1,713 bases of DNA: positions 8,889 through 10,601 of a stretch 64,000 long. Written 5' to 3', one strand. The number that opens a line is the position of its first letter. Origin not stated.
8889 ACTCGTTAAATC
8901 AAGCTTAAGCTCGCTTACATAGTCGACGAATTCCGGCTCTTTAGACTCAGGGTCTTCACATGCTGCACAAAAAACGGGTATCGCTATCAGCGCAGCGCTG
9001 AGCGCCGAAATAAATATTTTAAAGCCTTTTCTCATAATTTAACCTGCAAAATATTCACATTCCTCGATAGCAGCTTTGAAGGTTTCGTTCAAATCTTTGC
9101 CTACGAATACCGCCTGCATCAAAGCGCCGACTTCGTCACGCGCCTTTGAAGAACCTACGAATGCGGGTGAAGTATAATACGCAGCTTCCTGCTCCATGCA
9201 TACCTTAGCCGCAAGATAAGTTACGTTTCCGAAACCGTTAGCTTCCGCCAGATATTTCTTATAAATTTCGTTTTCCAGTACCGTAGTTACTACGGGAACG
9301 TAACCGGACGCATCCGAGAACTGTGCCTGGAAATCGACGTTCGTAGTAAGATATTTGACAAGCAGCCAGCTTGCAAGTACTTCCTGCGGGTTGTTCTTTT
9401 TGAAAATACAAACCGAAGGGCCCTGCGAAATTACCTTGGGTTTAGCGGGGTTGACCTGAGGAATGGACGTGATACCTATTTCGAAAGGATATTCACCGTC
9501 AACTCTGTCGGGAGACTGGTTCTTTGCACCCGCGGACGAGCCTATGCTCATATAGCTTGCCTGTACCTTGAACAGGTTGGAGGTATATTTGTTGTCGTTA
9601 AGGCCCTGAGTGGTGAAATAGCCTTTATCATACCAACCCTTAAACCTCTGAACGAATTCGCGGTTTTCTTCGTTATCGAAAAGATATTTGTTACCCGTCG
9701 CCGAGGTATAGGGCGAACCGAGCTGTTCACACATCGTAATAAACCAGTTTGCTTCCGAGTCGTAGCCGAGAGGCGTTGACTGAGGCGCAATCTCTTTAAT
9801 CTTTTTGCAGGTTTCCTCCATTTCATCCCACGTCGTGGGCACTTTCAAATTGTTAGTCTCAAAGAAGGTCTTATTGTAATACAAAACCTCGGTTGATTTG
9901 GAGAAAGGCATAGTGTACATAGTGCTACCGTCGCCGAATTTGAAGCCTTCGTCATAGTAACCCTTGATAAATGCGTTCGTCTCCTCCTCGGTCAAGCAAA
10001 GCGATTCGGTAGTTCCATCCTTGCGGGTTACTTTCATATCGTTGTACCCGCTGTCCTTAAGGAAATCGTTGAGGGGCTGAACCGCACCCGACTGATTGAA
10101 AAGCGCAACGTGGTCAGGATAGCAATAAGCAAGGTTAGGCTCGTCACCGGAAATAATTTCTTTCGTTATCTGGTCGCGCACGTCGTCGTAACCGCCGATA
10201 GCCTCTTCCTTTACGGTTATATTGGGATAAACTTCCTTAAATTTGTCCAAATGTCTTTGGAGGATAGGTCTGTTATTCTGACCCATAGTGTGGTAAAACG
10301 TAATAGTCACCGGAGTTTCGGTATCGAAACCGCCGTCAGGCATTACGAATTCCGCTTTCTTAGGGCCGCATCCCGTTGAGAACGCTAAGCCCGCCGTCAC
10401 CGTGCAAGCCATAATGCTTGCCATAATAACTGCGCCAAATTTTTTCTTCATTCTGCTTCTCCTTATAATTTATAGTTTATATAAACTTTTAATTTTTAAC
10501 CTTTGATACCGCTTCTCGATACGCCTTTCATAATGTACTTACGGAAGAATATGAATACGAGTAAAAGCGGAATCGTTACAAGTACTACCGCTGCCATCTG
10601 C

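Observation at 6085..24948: Self-contained extracellular nucleic-acid utilisation locus (about 19 kb, 19 co-directional genes)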

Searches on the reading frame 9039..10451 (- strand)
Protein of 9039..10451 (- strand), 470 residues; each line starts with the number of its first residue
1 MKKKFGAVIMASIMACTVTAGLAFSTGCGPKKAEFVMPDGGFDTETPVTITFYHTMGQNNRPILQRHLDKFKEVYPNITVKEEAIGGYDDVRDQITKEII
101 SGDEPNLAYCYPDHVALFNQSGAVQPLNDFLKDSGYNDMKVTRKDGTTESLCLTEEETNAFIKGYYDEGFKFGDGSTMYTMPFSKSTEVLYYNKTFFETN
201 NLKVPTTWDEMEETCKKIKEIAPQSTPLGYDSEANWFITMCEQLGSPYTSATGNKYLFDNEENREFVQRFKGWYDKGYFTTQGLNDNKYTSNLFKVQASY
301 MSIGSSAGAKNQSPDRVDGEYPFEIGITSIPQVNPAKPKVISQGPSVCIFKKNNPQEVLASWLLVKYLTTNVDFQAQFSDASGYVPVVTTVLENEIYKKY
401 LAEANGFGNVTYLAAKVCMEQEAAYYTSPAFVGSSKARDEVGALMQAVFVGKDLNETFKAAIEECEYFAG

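Call 3: search_protein_families(library=pfam, proteins=[window:9039-10451:-])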
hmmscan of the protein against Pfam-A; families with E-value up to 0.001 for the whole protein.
window:9039-10451:- (470 aa): 2 families
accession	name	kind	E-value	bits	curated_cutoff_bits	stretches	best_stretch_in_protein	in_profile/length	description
PF13416.11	SBP_bac_8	-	2.6e-36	126.3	27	1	69-400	4-274/279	Bacterial extracellular solute-binding protein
PF01547.30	SBP_bac_1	-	4.8e-25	89.6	26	1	63-371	9-303/307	Bacterial extracellular solute-binding protein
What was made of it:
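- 9039..10451 (-): Substrate-binding lipoprotein (470 aa) of the CUT1 family, in the phosphodiester-binding branch. PF13416/PF01547 (call 3).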

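Call 6: find_homologous_proteins(query=window:9039-10451:-)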
Query window:9039-10451:- (470 aa): 7985 proteins with E <= 0.001 among 8000 candidates; the best 120 are listed.
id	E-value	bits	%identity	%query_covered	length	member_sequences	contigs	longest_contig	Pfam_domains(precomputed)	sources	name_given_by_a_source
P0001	0.0e+0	1078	99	100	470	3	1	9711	PF13416.12,PF01547.31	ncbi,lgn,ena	-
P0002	7.3e-236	801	74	100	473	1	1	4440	PF13416.12,PF01547.31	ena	-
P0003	1.9e-226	770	72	100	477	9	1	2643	PF13416.12,PF01547.31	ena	-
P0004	1.5e-225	767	72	100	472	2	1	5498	PF13416.12,PF01547.31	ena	-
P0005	2.8e-223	760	71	100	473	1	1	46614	PF13416.12,PF01547.31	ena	-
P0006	4.0e-222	756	70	100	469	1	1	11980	PF13416.12,PF01547.31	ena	-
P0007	2.0e-220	750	71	100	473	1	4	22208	PF13416.12,PF01547.31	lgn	-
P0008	2.7e-220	750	71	100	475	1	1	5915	PF13416.12,PF01547.31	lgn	-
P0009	1.9e-217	741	68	100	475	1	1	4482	PF13416.12,PF01547.31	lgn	-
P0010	9.9e-216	735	70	100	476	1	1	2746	PF13416.12,PF01547.31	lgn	-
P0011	4.2e-215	733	69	100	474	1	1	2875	PF13416.12,PF01547.31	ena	-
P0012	4.4e-215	733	69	100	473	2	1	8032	PF13416.12,PF01547.31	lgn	-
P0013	4.6e-214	729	68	100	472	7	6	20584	PF13416.12,PF01547.31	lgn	-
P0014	2.9e-213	727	68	100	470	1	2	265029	PF13416.12,PF01547.31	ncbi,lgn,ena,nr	ncbi:MAG: extracellular solute-binding protein [Clostridiales bacterium]|nr:extracellular solute-bin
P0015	3.6e-213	726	66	100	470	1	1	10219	PF13416.12,PF01547.31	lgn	-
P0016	4.2e-213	726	68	99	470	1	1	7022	PF13416.12,PF01547.31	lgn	-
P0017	1.3e-212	725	66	100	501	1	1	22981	PF13416.12,PF01547.31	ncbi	-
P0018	1.7e-212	724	68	99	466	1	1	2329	PF13416.12,PF01547.31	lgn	-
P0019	3.5e-212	723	68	100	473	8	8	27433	PF13416.12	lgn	-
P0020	1.4e-211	721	67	100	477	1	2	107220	PF13416.12,PF01547.31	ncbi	-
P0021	2.3e-211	720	68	100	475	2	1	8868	PF13416.12,PF01547.31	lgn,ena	-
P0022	2.5e-211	720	67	99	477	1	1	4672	PF13416.12,PF01547.31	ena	-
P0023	3.1e-209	713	67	100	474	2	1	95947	PF13416.12,PF01547.31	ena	-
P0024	8.0e-206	702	65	100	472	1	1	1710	PF13416.12,PF01547.31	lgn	-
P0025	3.6e-205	700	65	100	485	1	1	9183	PF13416.12,PF01547.31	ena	-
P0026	4.1e-205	700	66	100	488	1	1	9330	PF13416.12,PF01547.31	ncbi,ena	-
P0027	4.2e-205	700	65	100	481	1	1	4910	PF13416.12,PF01547.31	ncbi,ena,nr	ncbi:MAG: extracellular solute-binding protein [Clostridiales bacterium]|nr:extracellular solute-bin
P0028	2.5e-204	697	67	99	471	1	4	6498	PF13416.12,PF01547.31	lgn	-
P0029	1.6e-203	695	65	100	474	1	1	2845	PF13416.12,PF01547.31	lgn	-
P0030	2.6e-203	694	65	100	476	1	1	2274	PF13416.12,PF01547.31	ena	-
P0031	4.0e-202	690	64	100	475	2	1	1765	PF13416.12,PF01547.31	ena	-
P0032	8.5e-201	686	64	100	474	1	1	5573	PF13416.12,PF01547.31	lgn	-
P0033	1.2e-200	685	64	100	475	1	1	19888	PF13416.12,PF01547.31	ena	-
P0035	2.2e-197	674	64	100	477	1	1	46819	PF13416.12,PF01547.31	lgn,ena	-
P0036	3.3e-197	674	64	100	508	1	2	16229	PF13416.12,PF01547.31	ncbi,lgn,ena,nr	ncbi:MAG: extracellular solute-binding protein [Clostridia bacterium]|nr:extracellular solute-bindin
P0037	3.1e-196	671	65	100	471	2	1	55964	PF13416.12,PF01547.31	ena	-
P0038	3.6e-196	670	63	100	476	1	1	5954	PF13416.12,PF01547.31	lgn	-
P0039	2.7e-195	668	63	100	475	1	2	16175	PF13416.12,PF01547.31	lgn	-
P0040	1.6e-194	665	63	99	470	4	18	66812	PF13416.12,PF01547.31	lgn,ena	-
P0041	4.9e-194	663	64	99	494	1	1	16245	PF13416.12,PF01547.31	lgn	-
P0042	5.2e-194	663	64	99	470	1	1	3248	PF13416.12,PF01547.31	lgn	-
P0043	1.1e-193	662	64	99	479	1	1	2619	PF13416.12,PF01547.31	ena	-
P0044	1.2e-193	662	63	99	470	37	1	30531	PF13416.12,PF01547.31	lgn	-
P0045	3.3e-193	661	63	100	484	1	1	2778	PF13416.12,PF01547.31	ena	-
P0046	5.3e-193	660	64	99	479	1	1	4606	PF13416.12,PF01547.31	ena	-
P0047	5.8e-192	657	62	100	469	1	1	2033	PF13416.12,PF01547.31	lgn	-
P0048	9.0e-192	656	61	100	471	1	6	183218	PF13416.12,PF01547.31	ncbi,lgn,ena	-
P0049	1.9e-191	655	63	100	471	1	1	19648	PF13416.12,PF01547.31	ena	-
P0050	2.4e-190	651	63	100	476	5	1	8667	PF13416.12,PF01547.31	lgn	-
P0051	5.1e-190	650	61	100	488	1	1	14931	PF13416.12,PF01547.31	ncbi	-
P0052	6.4e-190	650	64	99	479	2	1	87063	PF13416.12,PF01547.31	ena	-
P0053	6.6e-189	646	62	100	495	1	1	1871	PF13416.12,PF01547.31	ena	-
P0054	6.9e-189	646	62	99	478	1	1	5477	PF13416.12,PF01547.31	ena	-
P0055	1.1e-188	646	62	100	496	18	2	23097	PF13416.12,PF01547.31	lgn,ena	-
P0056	1.3e-188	645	61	100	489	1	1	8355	PF13416.12,PF01547.31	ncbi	-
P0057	2.0e-188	645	62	100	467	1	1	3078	PF13416.12,PF01547.31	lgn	-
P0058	4.6e-188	644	61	100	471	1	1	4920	PF13416.12,PF01547.31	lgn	-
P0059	6.9e-188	643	63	100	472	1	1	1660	PF13416.12,PF01547.31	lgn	-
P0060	2.5e-187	641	61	100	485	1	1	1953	PF13416.12,PF01547.31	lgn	-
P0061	7.7e-186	636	64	95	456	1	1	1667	PF13416.12,PF01547.31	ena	-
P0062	9.2e-186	636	61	99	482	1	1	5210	PF13416.12,PF01547.31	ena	-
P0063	1.9e-184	632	63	99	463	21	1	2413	PF13416.12,PF01547.31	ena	-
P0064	3.4e-184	631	60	100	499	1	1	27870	PF13416.12,PF01547.31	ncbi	-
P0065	4.6e-184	630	62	99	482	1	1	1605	PF13416.12,PF01547.31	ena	-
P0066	9.6e-184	629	58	100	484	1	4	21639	PF13416.12,PF01547.31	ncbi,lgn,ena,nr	ncbi:MAG: extracellular solute-binding protein [Clostridiales bacterium]|nr:extracellular solute-bin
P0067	1.2e-183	629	62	99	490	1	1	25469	PF13416.12,PF01547.31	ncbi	-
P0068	2.8e-183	628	59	100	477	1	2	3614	PF13416.12,PF01547.31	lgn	-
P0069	5.0e-183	627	62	99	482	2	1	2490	PF13416.12,PF01547.31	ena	-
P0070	1.3e-182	626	60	100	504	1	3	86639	PF13416.12,PF01547.31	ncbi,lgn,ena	-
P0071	3.2e-182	624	60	99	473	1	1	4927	PF13416.12,PF01547.31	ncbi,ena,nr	ncbi:MAG: extracellular solute-binding protein [Clostridia bacterium]|nr:extracellular solute-bindin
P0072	3.8e-182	624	58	99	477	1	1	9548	PF13416.12,PF01547.31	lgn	-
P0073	1.0e-181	623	63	99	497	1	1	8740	PF13416.12,PF01547.31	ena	-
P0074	2.6e-181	621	61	100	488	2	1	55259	PF13416.12,PF01547.31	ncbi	-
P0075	2.8e-181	621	60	100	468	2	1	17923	PF13416.12,PF01547.31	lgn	-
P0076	3.0e-181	621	60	100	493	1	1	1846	PF13416.12,PF01547.31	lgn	-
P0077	1.5e-180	619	61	97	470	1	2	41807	PF13416.12,PF01547.31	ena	-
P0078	2.7e-180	618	60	100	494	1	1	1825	PF13416.12,PF01547.31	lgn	-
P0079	2.9e-180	618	61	97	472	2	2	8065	PF13416.12,PF01547.31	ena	-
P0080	3.0e-180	618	58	100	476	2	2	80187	PF13416.12,PF01547.31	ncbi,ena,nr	ncbi:MAG: extracellular solute-binding protein [Clostridiales bacterium]|nr:extracellular solute-bin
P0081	3.1e-180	618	59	99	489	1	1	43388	PF13416.12,PF01547.31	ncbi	-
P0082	3.6e-180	618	60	100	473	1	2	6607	PF13416.12,PF01547.31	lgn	-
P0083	3.7e-180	618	59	100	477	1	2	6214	PF13416.12,PF01547.31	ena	-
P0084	4.5e-180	617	60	100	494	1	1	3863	PF13416.12,PF01547.31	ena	-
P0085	1.2e-179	616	58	100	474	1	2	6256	PF13416.12,PF01547.31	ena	-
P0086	1.3e-179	616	58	100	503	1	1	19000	PF01547.31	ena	-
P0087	1.8e-179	615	62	94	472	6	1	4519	PF13416.12,PF01547.31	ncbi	-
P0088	1.8e-179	615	59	99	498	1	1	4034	PF13416.12,PF01547.31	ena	-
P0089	2.6e-179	615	60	97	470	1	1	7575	PF13416.12,PF01547.31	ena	-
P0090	3.6e-179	614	61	100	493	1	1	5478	PF13416.12,PF01547.31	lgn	-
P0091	3.9e-179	614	59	100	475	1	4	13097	PF13416.12,PF01547.31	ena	-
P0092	5.2e-179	614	60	97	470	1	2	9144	PF13416.12,PF01547.31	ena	-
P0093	5.8e-179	614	61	100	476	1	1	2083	PF01547.31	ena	-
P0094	6.2e-179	614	59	100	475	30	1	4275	PF13416.12,PF01547.31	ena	-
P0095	9.0e-179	613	60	100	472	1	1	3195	PF13416.12,PF01547.31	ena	-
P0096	1.1e-178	613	59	100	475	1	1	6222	PF13416.12,PF01547.31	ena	-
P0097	1.1e-178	613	60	97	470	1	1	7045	PF13416.12,PF01547.31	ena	-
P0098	1.4e-178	612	61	100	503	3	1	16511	PF13416.12,PF01547.31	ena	-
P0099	2.2e-178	612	59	100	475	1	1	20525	PF13416.12,PF01547.31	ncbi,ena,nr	ncbi:MAG: extracellular solute-binding protein [Clostridia bacterium]|nr:extracellular solute-bindin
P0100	2.6e-178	612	59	100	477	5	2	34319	PF13416.12,PF01547.31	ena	-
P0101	2.7e-178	611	59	100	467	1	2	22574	PF13416.12,PF01547.31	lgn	-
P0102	3.3e-178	611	59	100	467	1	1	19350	PF13416.12,PF01547.31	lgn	-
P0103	4.6e-178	611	60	100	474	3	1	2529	PF13416.12,PF01547.31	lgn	-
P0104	6.8e-178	610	59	98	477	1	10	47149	PF13416.12,PF01547.31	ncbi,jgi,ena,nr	ncbi:MAG: extracellular solute-binding protein [Ruminococcaceae bacterium]|nr:extracellular solute-b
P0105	7.0e-178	610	60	100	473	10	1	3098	PF13416.12,PF01547.31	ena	-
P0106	7.5e-178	610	60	100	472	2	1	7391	PF13416.12,PF01547.31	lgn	-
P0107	8.2e-178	610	62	94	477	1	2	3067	PF13416.12,PF01547.31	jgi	-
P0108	8.8e-178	610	62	94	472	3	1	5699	PF13416.12,PF01547.31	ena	-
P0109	1.0e-177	610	59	100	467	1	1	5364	PF13416.12,PF01547.31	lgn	-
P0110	1.1e-177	609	60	97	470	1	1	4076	PF13416.12,PF01547.31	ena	-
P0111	1.3e-177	609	59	100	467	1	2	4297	PF13416.12,PF01547.31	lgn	-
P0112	1.4e-177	609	60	97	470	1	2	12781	PF13416.12,PF01547.31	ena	-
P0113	1.7e-177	609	59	100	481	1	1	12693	PF13416.12,PF01547.31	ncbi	-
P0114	2.5e-177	608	60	97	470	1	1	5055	PF13416.12,PF01547.31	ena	-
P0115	2.9e-177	608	58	100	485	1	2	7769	PF13416.12,PF01547.31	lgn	-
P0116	2.9e-177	608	60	97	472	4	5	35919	PF13416.12,PF01547.31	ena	-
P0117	3.1e-177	608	63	92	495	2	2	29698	PF13416.12,PF01547.31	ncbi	-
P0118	3.3e-177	608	61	93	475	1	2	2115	PF13416.12,PF01547.31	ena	-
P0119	4.2e-177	608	59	100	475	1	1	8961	PF13416.12,PF01547.31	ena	-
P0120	4.4e-177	607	61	94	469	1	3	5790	PF13416.12,PF01547.31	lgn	-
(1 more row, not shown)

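Call 7: search_protein_families(library=ncbifam, proteins=[window:9039-10451:-], max_evalue=0.01)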
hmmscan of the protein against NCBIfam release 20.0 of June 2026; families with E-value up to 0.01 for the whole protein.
window:9039-10451:- (470 aa): 5 families
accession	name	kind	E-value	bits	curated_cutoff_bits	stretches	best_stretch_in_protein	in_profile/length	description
TIGR03850.1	bind_CPR_0540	equivalog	4.4e-13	48.6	299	1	27-356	19-335/437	carbohydrate ABC transporter substrate-binding protein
NF008211.0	PRK10974.1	equivalog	1e-11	44.1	411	1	48-394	27-358/439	sn-glycerol-3-phosphate ABC transporter substrate-binding protein UgpB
TIGR03851.1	chitin_NgcE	equivalog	3.6e-05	22.9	399.65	1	179-221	154-196/450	N-acetylglucosamine/diacetylchitobiose ABC transporter substrate-binding protein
NF045826.1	lipo_P68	equivalog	0.00022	19.8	200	1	12-195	7-171/669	P68 family surface lipoprotein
NF053763.1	ABCarbgalBndGanS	equivalog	0.0091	14.8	700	0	177-219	137-177/420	galactooligosaccharide ABC transporter substrate-binding protein GanS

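Call 8: find_encoding_contigs(protein=P0014, flank=10000, max_places=2)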
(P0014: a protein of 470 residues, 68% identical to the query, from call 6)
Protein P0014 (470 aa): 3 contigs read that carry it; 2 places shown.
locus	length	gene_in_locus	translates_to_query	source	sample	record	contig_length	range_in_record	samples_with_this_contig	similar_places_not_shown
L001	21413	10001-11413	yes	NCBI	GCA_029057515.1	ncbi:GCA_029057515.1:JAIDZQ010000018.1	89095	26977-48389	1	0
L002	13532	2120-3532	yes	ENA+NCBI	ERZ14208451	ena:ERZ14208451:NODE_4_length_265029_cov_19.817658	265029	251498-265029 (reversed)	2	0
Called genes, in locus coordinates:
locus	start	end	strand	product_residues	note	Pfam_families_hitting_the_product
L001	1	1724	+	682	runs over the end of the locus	PF00149:Metallophos (weak), PF02872:5_nucleotid_C (faint)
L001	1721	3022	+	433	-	PF02885:Glycos_trans_3N, PF00591:Glycos_transf_3, PF07831:PYNP_C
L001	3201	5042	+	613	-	PF04231:Endonuclease_1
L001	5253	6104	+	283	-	PF06271:RDD (faint)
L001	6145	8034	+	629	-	PF17912:OB_MalK (faint), PF00005:ABC_tran, PF13304:AAA_21 (faint), PF17850:CysA_C_terminal (faint)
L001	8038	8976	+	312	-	PF00528:BPD_transp_1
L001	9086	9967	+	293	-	PF00528:BPD_transp_1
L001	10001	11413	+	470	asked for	PF01547:SBP_bac_1, PF13416:SBP_bac_8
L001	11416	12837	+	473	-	PF00565:SNase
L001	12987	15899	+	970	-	PF20578:aBig_2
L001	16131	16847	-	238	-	PF01975:SurE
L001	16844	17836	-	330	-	PF01368:DHH, PF02272:DHHA1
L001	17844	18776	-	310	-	PF01368:DHH, PF02272:DHHA1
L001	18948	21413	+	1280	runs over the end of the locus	PF13676:TIR_2, PF24883:NPHP3_N, PF25521:WHD_TANC1 (weak), PF13424:TPR_12 (faint), PF01636:APH, PF01633:Choline_kinase (weak)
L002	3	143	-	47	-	?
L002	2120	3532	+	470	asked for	PF01547:SBP_bac_1, PF13416:SBP_bac_8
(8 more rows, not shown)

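Call 9: find_encoding_contigs(protein=P0048, flank=10000, max_places=2)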
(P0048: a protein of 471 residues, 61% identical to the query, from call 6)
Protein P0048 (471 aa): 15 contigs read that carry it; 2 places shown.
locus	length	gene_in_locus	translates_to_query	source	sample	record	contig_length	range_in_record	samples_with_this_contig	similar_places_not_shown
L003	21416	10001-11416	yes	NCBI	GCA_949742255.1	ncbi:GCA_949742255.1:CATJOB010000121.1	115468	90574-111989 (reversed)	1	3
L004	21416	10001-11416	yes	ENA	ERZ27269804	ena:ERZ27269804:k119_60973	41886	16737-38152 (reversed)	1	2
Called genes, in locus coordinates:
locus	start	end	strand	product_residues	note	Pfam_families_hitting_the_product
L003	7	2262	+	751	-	PF00149:Metallophos (faint), PF02872:5_nucleotid_C (weak)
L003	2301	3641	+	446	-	PF02885:Glycos_trans_3N, PF00591:Glycos_transf_3, PF07831:PYNP_C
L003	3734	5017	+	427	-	PF04231:Endonuclease_1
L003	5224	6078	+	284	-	PF06271:RDD (weak)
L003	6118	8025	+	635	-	PF00005:ABC_tran, PF13304:AAA_21 (faint), PF17850:CysA_C_terminal (weak)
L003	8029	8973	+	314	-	PF00528:BPD_transp_1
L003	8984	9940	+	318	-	PF00528:BPD_transp_1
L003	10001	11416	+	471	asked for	PF01547:SBP_bac_1, PF13416:SBP_bac_8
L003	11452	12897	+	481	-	PF00565:SNase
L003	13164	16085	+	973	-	PF20578:aBig_2 (faint)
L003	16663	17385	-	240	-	PF01975:SurE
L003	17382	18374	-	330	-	PF01368:DHH, PF02272:DHHA1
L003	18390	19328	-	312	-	PF01368:DHH, PF02272:DHHA1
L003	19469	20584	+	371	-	PF06941:NT5C, PF00625:Guanylate_kin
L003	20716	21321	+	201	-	PF01255:Prenyltransf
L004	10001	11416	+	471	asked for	PF01547:SBP_bac_1, PF13416:SBP_bac_8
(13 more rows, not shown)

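Call 21: search_solved_structures(query=window:9039-10451:-, max_evalue=0.001)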
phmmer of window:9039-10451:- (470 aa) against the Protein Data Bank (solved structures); distinct sequences matched with E-value up to 0.001: 39.
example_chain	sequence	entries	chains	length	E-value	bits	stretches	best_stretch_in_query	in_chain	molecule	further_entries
7c16_A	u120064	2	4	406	8.7e-18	67.4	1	175-411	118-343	Sugar ABC transporter, periplasmic sugar-binding protein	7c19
7c0y_A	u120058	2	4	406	1.1e-17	67.1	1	175-411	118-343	Sugar ABC transporter, periplasmic sugar-binding protein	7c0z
7c0v_A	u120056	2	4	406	1.2e-17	67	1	175-411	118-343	Sugar ABC transporter, periplasmic sugar-binding protein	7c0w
7c0x_A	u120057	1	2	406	1.3e-17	66.8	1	175-411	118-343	Sugar ABC transporter, periplasmic sugar-binding protein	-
7c0f_A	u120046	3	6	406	1.4e-17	66.7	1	175-411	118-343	Sugar ABC transporter, periplasmic sugar-binding protein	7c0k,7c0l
7c0t_A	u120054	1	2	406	3.6e-17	65.4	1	175-411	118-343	Sugar ABC transporter, periplasmic sugar-binding protein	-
7c0u_A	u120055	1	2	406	3.7e-17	65.4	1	175-411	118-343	Sugar ABC transporter, periplasmic sugar-binding protein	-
7c0o_A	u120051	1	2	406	5e-17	64.9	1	175-411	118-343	Sugar ABC transporter, periplasmic sugar-binding protein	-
7c0r_A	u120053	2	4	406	7e-17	64.4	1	175-411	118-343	Sugar ABC transporter, periplasmic sugar-binding protein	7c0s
7c14_A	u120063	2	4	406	8.6e-17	64.1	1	175-411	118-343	Sugar ABC transporter, periplasmic sugar-binding protein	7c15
7c1b_A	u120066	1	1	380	2.5e-14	56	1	175-411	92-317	Sugar ABC transporter, periplasmic sugar-binding protein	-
9lff_A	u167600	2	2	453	1.6e-10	43.5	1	175-397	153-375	SN-glycerol-3-phophate ABC transporter, periplasmic SN-glycerol-3-phosphate-binding protei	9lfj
6pql_A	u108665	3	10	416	1.9e-10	43.2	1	163-253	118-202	ABC transporter sugar-binding protein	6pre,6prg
2hfb_A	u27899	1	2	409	2.1e-10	43.1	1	163-253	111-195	Sugar ABC transporter, sugar-binding protein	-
2heu_A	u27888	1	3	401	3e-10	42.6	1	163-253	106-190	Sugar ABC transporter, sugar-binding protein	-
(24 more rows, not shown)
